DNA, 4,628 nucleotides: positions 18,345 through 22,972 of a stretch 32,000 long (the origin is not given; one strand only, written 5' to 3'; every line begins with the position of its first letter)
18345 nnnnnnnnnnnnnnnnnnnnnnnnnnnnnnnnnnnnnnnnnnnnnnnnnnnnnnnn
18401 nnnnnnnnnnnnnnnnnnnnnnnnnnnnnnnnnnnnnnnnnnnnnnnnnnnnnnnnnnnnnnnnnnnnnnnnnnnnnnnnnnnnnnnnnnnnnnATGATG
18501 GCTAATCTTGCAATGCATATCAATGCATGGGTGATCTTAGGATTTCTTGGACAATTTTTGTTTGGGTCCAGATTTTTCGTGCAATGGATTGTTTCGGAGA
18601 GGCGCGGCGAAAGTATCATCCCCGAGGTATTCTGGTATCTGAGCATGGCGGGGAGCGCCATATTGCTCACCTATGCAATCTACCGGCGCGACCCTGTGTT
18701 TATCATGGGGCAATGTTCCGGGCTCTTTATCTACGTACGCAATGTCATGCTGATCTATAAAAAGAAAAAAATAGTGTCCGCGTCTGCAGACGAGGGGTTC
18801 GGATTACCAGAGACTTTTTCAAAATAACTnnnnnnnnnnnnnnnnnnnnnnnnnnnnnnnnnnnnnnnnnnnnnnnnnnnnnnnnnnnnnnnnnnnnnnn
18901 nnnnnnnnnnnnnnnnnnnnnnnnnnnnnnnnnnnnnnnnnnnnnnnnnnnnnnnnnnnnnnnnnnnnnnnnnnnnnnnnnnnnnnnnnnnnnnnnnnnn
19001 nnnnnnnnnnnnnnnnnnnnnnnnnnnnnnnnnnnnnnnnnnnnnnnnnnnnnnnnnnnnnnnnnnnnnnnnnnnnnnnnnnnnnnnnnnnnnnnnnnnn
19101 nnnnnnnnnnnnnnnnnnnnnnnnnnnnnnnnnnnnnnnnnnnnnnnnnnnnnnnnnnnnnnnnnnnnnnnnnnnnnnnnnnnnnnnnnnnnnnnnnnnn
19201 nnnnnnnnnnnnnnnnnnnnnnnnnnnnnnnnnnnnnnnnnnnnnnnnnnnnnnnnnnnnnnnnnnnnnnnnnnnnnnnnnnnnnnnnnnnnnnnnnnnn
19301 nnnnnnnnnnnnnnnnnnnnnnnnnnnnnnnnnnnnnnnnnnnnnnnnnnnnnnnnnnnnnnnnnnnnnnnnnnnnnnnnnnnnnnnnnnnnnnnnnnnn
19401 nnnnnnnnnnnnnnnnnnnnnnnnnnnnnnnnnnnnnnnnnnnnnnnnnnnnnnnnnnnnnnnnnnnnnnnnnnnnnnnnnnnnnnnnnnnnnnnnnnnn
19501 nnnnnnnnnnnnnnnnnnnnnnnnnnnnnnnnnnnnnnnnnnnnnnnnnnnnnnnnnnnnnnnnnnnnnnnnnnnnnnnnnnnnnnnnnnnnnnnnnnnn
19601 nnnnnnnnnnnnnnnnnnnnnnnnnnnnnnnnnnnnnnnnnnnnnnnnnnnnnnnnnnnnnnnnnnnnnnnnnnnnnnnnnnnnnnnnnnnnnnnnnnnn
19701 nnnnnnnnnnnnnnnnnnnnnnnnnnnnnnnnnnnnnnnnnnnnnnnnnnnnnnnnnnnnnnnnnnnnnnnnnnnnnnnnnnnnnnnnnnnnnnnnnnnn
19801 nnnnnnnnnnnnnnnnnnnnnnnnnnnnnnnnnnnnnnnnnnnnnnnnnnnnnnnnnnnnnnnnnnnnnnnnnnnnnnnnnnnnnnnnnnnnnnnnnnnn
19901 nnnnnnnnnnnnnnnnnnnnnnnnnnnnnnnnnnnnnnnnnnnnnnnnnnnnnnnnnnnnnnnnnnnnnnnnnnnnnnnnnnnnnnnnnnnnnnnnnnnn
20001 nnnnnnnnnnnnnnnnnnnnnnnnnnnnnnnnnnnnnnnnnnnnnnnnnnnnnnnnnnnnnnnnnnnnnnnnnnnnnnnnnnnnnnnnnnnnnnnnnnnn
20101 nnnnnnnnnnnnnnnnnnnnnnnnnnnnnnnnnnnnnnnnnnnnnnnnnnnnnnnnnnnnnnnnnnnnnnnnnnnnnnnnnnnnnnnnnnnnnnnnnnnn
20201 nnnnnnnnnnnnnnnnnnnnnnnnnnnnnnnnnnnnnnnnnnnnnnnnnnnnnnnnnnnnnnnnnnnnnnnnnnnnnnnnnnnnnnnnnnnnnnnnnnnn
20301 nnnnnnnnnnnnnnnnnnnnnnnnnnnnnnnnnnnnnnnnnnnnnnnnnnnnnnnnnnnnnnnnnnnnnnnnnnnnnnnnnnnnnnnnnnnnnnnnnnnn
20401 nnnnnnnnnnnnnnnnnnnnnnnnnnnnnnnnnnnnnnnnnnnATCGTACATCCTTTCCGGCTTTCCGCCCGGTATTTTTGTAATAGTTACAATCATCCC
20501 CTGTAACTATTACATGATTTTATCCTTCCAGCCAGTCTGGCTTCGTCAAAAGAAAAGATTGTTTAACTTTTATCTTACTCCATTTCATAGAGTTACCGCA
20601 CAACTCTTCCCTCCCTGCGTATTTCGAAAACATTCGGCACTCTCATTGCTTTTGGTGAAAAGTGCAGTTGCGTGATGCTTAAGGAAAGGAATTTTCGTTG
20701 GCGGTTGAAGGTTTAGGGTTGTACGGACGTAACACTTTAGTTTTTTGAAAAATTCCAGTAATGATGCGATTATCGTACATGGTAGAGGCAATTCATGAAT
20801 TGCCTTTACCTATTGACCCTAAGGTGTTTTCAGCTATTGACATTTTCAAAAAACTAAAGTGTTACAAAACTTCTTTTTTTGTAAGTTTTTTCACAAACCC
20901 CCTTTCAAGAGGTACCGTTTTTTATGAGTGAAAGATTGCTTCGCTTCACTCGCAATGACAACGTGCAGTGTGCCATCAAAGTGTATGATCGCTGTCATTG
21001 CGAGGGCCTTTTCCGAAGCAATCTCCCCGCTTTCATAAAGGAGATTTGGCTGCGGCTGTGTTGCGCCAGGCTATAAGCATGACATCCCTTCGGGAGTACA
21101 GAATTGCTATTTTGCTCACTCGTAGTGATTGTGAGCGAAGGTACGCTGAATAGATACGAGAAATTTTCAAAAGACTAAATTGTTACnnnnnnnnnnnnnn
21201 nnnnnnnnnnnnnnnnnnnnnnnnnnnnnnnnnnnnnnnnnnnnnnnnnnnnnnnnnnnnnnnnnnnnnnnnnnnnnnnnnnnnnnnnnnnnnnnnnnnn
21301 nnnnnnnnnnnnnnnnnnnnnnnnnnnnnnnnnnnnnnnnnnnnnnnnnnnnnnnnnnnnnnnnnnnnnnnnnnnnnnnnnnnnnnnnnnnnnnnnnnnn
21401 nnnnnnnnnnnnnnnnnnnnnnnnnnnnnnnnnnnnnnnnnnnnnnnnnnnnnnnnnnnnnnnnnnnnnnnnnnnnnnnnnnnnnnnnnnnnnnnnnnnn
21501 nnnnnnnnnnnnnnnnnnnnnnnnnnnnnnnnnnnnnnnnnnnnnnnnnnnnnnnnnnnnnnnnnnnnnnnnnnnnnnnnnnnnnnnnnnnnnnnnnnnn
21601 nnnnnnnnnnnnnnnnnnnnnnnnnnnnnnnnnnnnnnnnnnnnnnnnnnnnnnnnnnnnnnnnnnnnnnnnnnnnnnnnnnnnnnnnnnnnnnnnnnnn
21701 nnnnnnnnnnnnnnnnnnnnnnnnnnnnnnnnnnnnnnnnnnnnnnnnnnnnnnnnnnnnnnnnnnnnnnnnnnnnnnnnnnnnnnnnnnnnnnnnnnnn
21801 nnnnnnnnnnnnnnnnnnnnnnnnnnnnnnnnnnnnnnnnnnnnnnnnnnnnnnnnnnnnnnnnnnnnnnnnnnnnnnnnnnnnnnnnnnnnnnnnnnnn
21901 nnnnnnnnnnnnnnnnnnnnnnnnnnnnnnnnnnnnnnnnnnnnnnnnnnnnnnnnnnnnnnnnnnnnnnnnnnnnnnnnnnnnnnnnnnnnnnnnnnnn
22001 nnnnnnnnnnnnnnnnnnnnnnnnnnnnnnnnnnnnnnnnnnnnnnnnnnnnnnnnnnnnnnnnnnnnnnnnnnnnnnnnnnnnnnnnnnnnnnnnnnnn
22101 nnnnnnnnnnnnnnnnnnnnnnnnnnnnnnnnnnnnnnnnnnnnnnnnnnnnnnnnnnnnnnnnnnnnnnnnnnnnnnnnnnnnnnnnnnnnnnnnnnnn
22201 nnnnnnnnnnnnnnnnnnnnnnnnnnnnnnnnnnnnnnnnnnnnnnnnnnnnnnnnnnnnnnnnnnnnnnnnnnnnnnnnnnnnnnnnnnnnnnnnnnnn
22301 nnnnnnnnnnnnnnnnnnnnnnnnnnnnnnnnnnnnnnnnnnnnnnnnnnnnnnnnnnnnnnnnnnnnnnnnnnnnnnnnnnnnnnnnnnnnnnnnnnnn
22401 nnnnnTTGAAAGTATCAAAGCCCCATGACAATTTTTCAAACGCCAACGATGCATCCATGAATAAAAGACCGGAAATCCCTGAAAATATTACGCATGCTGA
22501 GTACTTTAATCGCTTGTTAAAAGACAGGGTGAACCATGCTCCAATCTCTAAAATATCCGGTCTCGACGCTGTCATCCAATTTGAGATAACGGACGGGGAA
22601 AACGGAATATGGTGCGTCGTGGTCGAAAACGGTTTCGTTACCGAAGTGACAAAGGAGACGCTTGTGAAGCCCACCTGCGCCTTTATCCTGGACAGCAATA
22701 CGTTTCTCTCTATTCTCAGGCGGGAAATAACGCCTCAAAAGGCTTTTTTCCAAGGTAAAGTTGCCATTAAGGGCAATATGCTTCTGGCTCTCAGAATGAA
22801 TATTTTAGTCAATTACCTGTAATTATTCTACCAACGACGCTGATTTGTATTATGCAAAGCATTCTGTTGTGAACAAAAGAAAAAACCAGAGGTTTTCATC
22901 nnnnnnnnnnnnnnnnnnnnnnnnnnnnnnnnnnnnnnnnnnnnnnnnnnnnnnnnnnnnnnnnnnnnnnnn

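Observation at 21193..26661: Carrier-less reductase / SCP2 / MMPL / adenylating-enzyme cluster: candidate pathway for making and exporting a reduced lipid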

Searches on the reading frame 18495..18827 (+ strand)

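Call 3: search_protein_families(library=pfam, proteins=[window:18495-18827:+], max_evalue=0.01)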
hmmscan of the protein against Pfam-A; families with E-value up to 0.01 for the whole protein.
window:18495-18827:+ (110 aa): 1 family
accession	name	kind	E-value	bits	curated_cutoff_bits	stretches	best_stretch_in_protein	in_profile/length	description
PF07578.16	LAB_N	-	5.2e-32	110.2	26.7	1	15-85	1-71/71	Lipid A Biosynthesis N-terminal domain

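Call 4: search_protein_families(library=ncbifam, proteins=[window:18495-18827:+], max_evalue=0.01)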
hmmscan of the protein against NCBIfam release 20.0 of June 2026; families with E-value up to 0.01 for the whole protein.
window:18495-18827:+ (110 aa): 1 family
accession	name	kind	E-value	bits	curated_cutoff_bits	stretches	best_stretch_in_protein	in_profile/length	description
NF002173.0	PRK01021.1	equivalog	2.2e-15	56.2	1033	1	11-93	139-221/610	lipid-A-disaccharide synthase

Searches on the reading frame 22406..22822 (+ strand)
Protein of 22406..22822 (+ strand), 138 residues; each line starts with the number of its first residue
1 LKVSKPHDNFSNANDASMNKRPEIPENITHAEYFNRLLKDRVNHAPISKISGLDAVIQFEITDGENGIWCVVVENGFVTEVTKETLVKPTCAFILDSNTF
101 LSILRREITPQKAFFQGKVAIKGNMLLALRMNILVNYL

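Call 3: search_protein_families(library=pfam, proteins=[window:22406-22822:+], max_evalue=0.01)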
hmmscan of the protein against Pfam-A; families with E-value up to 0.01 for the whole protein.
window:22406-22822:+ (138 aa): 2 families
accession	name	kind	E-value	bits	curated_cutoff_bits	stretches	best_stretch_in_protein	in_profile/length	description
PF02036.22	SCP2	-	3e-15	56.8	21.3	1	35-132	2-97/101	SCP-2 sterol transfer family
PF14864.11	Alkyl_sulf_C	-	3.3e-07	31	27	1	49-125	28-103/125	Alkyl sulfatase C-terminal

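Call 4: search_protein_families(library=ncbifam, proteins=[window:22406-22822:+], max_evalue=0.01)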
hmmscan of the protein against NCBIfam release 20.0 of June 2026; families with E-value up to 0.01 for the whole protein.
window:22406-22822:+ (138 aa): 1 family
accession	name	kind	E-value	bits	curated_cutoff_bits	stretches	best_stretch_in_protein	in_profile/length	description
NF047962.3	SCP2_dom_UbiT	equivalog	1.3e-05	25.5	46.9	1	20-131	3-109/120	ubiquinone anaerobic biosynthesis accessory factor UbiT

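Call 49: search_solved_structures(query=window:22406-22822:+, max_evalue=1)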
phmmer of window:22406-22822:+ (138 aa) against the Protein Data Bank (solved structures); distinct sequences matched with E-value up to 1: 18.
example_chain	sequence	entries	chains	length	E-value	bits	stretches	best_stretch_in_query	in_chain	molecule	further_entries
2c0l_B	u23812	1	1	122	3.7e-10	43.1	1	47-132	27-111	NONSPECIFIC LIPID-TRANSFER PROTEIN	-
1qnd_A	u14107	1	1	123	3.8e-10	43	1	47-132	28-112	NONSPECIFIC LIPID-TRANSFER PROTEIN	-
4uei_A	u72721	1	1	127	9.2e-10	41.8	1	36-133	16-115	STEROL CARRIER PROTEIN 2/3-OXOACYL-COA THIOLASE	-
1c44_A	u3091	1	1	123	2.6e-09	40.3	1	47-132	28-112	PROTEIN (STEROL CARRIER PROTEIN 2)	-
1ikt_A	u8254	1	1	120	1.9e-06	31.1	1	49-135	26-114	ESTRADIOL 17 BETA-DEHYDROGENASE 4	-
6z1w_A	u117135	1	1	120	1.9e-06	31.1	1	49-135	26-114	Peroxisomal multifunctional enzyme type 2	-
8af2_A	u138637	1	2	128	2.9e-06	30.5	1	49-135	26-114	Enoyl-CoA hydratase 2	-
6z1x_A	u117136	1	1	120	3.6e-06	30.2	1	49-135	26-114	Peroxisomal multifunctional enzyme type 2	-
8af3_A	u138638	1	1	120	3.7e-06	30.1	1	49-134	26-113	Enoyl-CoA hydratase 2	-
3cnu_A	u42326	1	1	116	0.0045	20.2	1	48-132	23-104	Predicted coding region AF_1534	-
3bn8_A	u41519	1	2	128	0.025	17.7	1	48-132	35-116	Putative sterol carrier protein 2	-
4jgx_A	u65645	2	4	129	0.3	14.3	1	50-131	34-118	Fatty acid-binding protein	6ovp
4dss_A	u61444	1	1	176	0.4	13.9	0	59-85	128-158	Peroxiredoxin type-2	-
7bvv_A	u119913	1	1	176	0.44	13.7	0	59-85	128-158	Peroxiredoxin AHP1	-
1wif_A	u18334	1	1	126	0.44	13.7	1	40-82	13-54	RIKEN cDNA 4930408O21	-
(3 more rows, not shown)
